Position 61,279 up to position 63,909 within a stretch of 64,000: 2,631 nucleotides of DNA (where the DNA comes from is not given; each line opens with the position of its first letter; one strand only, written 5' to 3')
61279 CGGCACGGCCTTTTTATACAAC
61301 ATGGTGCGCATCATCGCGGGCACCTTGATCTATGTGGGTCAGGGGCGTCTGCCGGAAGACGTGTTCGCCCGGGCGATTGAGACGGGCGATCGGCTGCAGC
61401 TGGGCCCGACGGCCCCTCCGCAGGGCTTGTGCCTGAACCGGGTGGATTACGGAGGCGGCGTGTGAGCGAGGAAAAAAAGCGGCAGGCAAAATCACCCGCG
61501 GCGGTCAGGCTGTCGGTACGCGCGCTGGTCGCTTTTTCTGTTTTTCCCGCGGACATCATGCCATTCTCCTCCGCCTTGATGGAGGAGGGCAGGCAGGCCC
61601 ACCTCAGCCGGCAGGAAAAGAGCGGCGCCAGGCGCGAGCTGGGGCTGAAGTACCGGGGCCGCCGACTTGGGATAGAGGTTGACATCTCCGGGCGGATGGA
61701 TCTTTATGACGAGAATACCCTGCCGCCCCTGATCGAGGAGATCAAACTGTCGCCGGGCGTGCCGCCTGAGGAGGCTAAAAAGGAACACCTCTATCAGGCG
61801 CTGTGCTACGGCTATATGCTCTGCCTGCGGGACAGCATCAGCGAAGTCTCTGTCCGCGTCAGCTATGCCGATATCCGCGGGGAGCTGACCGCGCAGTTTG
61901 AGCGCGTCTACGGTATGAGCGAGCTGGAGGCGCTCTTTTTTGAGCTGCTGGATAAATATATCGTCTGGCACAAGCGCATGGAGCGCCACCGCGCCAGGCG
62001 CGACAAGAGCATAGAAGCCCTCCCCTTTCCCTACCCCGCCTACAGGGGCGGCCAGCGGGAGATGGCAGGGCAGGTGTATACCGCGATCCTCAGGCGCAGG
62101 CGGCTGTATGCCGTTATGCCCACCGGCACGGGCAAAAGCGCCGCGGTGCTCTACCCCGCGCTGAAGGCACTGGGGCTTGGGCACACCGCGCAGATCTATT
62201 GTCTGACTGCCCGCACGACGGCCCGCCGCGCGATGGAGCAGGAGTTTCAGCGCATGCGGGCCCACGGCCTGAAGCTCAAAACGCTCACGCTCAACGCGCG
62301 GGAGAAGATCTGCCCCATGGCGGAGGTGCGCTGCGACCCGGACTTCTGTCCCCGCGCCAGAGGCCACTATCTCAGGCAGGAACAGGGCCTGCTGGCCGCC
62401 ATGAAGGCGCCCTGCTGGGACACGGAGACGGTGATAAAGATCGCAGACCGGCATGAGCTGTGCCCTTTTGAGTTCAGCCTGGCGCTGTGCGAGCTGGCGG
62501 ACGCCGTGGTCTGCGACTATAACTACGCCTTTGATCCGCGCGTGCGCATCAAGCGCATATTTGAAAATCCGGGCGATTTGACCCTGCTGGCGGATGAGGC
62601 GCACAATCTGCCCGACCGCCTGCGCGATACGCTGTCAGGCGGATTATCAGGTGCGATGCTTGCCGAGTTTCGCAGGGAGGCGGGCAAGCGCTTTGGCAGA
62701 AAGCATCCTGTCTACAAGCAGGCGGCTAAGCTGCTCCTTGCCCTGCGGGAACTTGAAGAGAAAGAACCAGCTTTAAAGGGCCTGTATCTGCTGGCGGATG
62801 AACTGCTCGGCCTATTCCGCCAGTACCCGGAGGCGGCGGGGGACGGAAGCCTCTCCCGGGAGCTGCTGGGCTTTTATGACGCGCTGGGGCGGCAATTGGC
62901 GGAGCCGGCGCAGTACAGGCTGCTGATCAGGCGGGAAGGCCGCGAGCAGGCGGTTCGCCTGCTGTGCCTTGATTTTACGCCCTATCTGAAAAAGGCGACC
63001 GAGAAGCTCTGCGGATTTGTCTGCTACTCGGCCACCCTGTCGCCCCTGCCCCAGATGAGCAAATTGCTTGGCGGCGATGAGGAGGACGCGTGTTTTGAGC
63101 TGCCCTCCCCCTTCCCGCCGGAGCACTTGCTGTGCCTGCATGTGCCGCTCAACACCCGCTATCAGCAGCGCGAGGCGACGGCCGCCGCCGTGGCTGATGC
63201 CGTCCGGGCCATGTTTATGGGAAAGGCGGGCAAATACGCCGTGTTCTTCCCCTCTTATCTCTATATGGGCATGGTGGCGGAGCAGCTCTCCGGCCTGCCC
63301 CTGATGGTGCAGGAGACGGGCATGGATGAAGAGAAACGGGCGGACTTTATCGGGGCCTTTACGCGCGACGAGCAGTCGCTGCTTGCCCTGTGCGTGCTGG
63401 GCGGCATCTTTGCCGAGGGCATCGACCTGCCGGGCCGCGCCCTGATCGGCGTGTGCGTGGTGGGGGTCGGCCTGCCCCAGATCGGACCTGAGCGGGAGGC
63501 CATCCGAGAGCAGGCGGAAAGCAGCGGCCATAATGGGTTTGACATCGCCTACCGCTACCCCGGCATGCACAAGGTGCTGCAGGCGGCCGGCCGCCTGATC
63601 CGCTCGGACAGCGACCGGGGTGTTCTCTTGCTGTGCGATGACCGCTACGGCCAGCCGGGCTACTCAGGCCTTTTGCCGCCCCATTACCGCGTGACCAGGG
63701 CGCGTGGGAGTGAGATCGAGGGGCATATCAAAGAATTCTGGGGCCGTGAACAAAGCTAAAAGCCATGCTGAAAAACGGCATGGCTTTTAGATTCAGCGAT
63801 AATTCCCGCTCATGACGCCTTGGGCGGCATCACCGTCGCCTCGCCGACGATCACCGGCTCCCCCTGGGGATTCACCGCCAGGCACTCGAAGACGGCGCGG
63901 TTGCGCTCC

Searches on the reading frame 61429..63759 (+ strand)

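Call 78: search_protein_families(library=pfam, proteins=[window:61429-63759:+], max_evalue=0.0001)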
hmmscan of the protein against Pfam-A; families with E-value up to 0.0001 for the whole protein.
window:61429-63759:+ (776 aa): 3 families
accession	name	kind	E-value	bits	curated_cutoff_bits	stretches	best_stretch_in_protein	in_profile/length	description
PF13307.12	Helicase_C_2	-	1.7e-34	119.7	25.3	1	598-751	7-165/170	Helicase C-terminal domain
PF06733.21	DEAD_2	-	5.4e-11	42.9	21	1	291-407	54-168/172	DEAD_2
PF00270.35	DEAD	-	6.7e-06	26.4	26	1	215-284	6-77/167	DEAD/DEAH box helicase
